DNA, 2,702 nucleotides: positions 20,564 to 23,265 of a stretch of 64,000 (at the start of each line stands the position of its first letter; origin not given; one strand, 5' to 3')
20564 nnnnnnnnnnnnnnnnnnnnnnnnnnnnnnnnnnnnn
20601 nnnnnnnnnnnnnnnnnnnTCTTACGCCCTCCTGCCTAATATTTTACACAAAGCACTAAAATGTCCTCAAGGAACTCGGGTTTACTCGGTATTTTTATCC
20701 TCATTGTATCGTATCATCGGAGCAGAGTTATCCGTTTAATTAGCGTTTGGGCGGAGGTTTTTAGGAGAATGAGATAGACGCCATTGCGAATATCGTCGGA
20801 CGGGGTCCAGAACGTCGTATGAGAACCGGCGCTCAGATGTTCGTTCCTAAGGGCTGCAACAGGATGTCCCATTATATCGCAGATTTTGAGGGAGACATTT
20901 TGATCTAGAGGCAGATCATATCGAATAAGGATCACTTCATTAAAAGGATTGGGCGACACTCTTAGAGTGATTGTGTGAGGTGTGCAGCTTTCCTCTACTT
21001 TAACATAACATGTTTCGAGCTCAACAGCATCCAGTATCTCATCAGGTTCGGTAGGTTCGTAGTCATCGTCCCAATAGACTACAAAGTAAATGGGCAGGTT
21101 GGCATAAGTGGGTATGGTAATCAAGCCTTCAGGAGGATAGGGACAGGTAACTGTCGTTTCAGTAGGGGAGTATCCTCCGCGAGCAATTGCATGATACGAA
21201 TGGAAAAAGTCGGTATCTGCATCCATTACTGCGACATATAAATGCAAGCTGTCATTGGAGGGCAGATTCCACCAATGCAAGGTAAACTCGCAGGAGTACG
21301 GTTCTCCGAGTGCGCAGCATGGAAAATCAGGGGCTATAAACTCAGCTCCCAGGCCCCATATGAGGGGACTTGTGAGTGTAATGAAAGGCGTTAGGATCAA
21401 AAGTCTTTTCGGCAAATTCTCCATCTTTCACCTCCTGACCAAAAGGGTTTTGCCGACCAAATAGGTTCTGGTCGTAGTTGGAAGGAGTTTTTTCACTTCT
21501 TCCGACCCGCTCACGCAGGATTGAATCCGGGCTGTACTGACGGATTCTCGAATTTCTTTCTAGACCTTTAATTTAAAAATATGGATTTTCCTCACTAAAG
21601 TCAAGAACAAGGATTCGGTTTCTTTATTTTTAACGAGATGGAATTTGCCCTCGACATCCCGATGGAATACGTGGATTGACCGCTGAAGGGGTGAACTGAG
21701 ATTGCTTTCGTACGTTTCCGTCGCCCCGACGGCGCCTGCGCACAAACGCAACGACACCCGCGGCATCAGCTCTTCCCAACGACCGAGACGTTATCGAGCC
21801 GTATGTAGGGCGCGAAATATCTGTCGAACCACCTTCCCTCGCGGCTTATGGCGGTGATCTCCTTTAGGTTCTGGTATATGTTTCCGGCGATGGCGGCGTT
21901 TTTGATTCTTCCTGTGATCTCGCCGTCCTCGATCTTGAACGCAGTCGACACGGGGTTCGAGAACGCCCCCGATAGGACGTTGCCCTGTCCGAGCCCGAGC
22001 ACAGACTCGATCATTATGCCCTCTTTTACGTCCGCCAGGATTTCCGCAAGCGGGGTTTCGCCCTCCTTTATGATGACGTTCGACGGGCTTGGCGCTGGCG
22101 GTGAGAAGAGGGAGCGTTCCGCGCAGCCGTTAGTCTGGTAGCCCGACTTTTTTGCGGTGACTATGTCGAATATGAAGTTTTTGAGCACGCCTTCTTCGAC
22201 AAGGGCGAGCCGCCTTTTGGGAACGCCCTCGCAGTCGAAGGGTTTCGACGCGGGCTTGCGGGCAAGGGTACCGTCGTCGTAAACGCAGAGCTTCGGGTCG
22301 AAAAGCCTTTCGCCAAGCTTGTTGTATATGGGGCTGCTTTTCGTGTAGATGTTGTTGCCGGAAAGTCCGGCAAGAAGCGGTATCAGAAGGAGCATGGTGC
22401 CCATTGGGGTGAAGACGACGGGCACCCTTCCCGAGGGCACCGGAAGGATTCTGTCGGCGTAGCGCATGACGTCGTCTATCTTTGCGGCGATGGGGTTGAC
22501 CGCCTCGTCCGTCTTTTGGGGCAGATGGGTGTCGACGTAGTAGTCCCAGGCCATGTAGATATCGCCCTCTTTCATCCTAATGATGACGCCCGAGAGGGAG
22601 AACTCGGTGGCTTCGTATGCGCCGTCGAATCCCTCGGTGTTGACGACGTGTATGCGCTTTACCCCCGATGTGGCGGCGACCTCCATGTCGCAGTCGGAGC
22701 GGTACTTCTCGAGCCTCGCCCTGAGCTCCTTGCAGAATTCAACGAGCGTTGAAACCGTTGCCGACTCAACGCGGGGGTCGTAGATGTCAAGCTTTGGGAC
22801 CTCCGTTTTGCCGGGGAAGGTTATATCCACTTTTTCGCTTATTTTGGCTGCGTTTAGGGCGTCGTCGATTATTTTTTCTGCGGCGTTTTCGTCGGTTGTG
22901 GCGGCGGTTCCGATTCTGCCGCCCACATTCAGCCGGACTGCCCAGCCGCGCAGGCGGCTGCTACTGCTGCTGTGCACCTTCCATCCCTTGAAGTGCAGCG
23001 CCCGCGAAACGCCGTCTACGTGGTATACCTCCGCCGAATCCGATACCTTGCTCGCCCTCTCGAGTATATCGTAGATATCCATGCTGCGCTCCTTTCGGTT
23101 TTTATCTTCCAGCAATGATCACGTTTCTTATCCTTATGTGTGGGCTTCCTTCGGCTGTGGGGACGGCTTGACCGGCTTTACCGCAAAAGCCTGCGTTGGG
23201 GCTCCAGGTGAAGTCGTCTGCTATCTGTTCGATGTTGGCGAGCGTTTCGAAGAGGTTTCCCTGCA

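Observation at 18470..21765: Low-GC islet beside tRNA-Ala encoding two T9SS cargo proteins, one with a PPC domain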

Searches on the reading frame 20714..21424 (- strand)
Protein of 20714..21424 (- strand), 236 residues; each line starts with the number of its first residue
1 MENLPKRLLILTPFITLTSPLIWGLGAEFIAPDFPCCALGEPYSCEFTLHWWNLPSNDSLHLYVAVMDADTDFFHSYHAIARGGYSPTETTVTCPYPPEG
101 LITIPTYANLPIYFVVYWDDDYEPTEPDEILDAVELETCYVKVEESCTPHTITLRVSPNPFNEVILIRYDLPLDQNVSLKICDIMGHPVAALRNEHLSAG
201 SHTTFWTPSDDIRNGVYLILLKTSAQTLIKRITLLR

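Call 5: search_protein_families(library=pfam, proteins=[window:20714-21424:-], max_evalue=0.01)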
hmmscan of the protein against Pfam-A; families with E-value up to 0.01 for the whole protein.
window:20714-21424:- (236 aa): 1 family
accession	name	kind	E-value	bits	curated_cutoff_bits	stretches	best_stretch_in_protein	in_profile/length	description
PF18962.6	Por_Secre_tail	-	1.2e-05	26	27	1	157-232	2-73/75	Secretion system C-terminal sorting domain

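Call 6: search_protein_families(library=ncbifam, proteins=[window:20714-21424:-], max_evalue=0.01)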
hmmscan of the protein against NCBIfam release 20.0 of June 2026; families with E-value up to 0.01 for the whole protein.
window:20714-21424:- (236 aa): 3 families
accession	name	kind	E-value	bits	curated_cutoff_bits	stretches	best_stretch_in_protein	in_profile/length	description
TIGR04183.1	Por_Secre_tail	domain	2.5e-06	27.4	23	1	156-232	1-69/72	T9SS type A sorting domain-containing protein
NF038113.1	T9SSA_dep_M36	equivalog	0.0017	16.6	885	1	138-232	779-866/869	T9SS-dependent M36 family metallopeptidase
NF052323.1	T9SSA_dep_M6i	equivalog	0.0025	15.8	600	1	158-225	962-1028/1043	T9SS-dependent M6-like inactivated metalloprotease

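Call 17: list_cluster_members(proteins=[P0001, window:20714-21424:-, window:17249-18496:+, window:23102-24478:-])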
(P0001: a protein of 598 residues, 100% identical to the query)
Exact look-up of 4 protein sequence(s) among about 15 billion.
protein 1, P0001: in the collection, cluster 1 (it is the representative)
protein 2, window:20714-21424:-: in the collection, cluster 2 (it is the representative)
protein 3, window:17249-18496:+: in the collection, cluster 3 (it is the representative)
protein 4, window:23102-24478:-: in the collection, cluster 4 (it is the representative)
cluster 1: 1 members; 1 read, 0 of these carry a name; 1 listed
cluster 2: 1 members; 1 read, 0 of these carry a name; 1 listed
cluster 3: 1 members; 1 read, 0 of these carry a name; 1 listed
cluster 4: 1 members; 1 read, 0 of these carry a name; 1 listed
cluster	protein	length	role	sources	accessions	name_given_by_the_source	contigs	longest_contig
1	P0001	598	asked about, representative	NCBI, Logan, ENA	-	-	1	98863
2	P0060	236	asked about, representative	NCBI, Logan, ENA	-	-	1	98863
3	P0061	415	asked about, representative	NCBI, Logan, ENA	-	-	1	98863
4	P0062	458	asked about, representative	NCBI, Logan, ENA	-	-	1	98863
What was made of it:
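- Tried and rejected: It gave no names or accessions (call 17).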

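Call 26: find_homologous_proteins(query=window:20714-21424:-)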
Query window:20714-21424:- (236 aa): 1 proteins with E <= 0.001 among 165 candidates.
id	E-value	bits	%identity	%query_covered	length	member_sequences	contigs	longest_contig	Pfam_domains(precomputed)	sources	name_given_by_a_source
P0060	1.0e-160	551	100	100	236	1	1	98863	PF18962.8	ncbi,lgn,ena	-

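Call 28: search_protein_families(library=pfam, proteins=[window:20714-21424:-], max_evalue=10)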
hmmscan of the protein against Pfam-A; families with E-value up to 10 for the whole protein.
window:20714-21424:- (236 aa): 1 family
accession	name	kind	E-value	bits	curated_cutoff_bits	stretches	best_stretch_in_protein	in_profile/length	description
PF18962.6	Por_Secre_tail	-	1.2e-05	26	27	1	157-232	2-73/75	Secretion system C-terminal sorting domain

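Call 81: search_protein_families(library=phrogs, proteins=[window:20714-21424:-], max_evalue=0.01)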
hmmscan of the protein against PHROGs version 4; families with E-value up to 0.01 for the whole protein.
window:20714-21424:- (236 aa): 0 families

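Call 82: search_protein_families(library=padloc, proteins=[window:20714-21424:-], max_evalue=0.01)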
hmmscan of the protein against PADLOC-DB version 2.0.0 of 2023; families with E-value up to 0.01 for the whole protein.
window:20714-21424:- (236 aa): 0 families

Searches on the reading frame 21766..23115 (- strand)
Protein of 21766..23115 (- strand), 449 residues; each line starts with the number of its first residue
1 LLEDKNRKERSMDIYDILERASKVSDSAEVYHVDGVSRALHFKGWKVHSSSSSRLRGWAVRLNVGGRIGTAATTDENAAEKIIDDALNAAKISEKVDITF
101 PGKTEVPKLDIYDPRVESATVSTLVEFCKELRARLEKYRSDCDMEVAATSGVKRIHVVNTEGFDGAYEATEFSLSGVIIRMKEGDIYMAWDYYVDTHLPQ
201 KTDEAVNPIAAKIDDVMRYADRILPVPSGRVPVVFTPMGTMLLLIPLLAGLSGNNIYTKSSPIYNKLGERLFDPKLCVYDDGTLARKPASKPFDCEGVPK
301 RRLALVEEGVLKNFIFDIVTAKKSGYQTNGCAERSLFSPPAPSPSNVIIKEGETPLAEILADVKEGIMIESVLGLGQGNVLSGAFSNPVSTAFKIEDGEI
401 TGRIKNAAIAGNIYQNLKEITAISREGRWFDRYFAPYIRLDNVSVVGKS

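Call 5: search_protein_families(library=pfam, proteins=[window:21766-23115:-], max_evalue=0.01)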
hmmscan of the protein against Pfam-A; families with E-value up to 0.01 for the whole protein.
window:21766-23115:- (449 aa): 3 families
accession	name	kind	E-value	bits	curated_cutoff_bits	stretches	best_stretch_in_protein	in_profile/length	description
PF19289.4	PmbA_TldD_3rd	-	2.6e-61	207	22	1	228-447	1-220/220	PmbA/TldA metallopeptidase C-terminal domain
PF01523.21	PmbA_TldD_1st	-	2.1e-09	37.8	20.9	1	28-90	1-65/65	PmbA/TldA metallopeptidase domain 1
PF19290.4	PmbA_TldD_2nd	-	7.2e-06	26.9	20.9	1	117-194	4-86/109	PmbA/TldA metallopeptidase central domain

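Call 6: search_protein_families(library=ncbifam, proteins=[window:21766-23115:-], max_evalue=0.01)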
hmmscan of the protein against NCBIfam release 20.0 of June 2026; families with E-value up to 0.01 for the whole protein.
window:21766-23115:- (449 aa): 3 families
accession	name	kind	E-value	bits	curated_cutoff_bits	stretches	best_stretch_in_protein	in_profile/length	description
NF008268.0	PRK11040.1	equivalog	9.7e-30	103.6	438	1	7-425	11-423/446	metalloprotease PmbA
NF040952.1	Arch_mtprotase_TldD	equivalog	2.4e-27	95.8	635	1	43-427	30-412/443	zinc metalloprotease TldD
NF008006.0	PRK10735.1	equivalog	2.2e-20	72.6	513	1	223-423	240-441/481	metalloprotease TldD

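Call 11: find_encoding_contigs(protein=window:21766-23115:-, flank=10000, max_places=10)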
Protein window:21766-23115:- (449 aa): no gene with exactly this product is on record in the collection.

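Call 65: find_homologous_proteins(query=window:21766-23115:-, max_evalue=1e-80)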
Query window:21766-23115:- (449 aa): 60 proteins with E <= 1e-80 among 8000 candidates.
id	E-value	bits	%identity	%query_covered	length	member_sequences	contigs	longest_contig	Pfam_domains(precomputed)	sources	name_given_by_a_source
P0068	4.0e-298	1006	100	100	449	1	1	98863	PF01523.22,PF19290.5,PF19289.5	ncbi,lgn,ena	-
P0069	2.5e-167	575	56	96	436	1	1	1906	PF01523.22,PF19289.5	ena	-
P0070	2.6e-167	575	57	96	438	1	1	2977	PF01523.22,PF19290.5,PF19289.5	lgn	-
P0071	3.6e-165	568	57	96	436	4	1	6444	PF01523.22,PF19289.5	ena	-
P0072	9.6e-165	567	55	96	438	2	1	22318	PF01523.22,PF19289.5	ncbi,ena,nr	ncbi:TldD/PmbA family protein [bacterium]|nr:TldD/PmbA family protein [bacterium]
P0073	2.6e-164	565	57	96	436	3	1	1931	PF01523.22,PF19289.5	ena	-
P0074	3.2e-164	565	55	96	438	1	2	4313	PF01523.22,PF19289.5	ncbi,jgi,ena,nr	ncbi:hypothetical protein DRQ33_06020 [bacterium]|nr:MAG: hypothetical protein DRQ33_06020 [bacteriu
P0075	1.2e-163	563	57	96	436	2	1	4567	PF01523.22,PF19289.5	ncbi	-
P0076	3.0e-163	562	56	94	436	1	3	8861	PF01523.22,PF19289.5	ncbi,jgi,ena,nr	ncbi:TldD/PmbA family protein [bacterium]|nr:TldD/PmbA family protein [bacterium]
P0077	3.9e-161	555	54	96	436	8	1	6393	PF01523.22,PF19290.5,PF19289.5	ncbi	-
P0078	6.6e-160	551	55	96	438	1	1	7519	PF01523.22,PF19289.5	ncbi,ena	-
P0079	2.1e-159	549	54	96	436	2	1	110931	PF01523.22,PF19289.5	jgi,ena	-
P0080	8.1e-159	547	55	96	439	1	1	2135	PF01523.22,PF19290.5,PF19289.5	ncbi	-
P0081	8.6e-158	544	54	96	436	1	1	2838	PF01523.22,PF19289.5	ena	-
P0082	4.8e-155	535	53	96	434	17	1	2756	PF01523.22,PF19290.5,PF19289.5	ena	-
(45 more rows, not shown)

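Call 66: find_encoding_contigs(protein=P0079, flank=10000, max_places=3)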
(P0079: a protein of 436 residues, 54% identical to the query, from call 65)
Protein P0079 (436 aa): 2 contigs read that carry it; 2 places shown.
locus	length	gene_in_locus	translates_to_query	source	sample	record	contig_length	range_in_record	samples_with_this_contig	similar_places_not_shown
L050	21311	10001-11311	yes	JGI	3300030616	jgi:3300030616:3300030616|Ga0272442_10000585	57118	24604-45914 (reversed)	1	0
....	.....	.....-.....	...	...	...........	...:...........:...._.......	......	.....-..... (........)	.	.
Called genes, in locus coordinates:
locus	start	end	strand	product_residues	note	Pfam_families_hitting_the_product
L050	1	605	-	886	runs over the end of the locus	PF07715:Plug, PF00593:TonB_dep_Rec_b-barrel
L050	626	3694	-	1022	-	PF20703:nSTAND1, PF00400:WD40, PF23098:Beta-prop_NOL10_N, PF23393:Beta-prop_WDR90_POC16_2nd, PF23409:Beta-prop_EML, PF23414:Beta-prop_EML_2, PF24796:WDR55, PF24805:EIF3I, +61 more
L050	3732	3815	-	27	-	-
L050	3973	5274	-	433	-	-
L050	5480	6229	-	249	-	PF08032:SpoU_sub_bind, PF00588:SpoU_methylase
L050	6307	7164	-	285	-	PF02569:Pantoate_ligase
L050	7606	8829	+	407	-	PF04389:Peptidase_M28, PF01546:Peptidase_M20 (weak)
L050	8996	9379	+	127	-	PF09579:Spore_YtfJ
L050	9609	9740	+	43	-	-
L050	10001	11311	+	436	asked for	PF01523:PmbA_TldD_1st, PF19289:PmbA_TldD_3rd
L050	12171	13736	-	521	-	PF21948:LplA-B_cat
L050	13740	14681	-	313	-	PF04055:Radical_SAM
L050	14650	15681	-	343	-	PF01266:DAO (faint), PF01494:FAD_binding_3 (faint)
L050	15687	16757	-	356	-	PF04055:Radical_SAM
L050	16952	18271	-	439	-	PF01512:Complex1_51K, PF13534:Fer4_17, PF13375:RnfC_N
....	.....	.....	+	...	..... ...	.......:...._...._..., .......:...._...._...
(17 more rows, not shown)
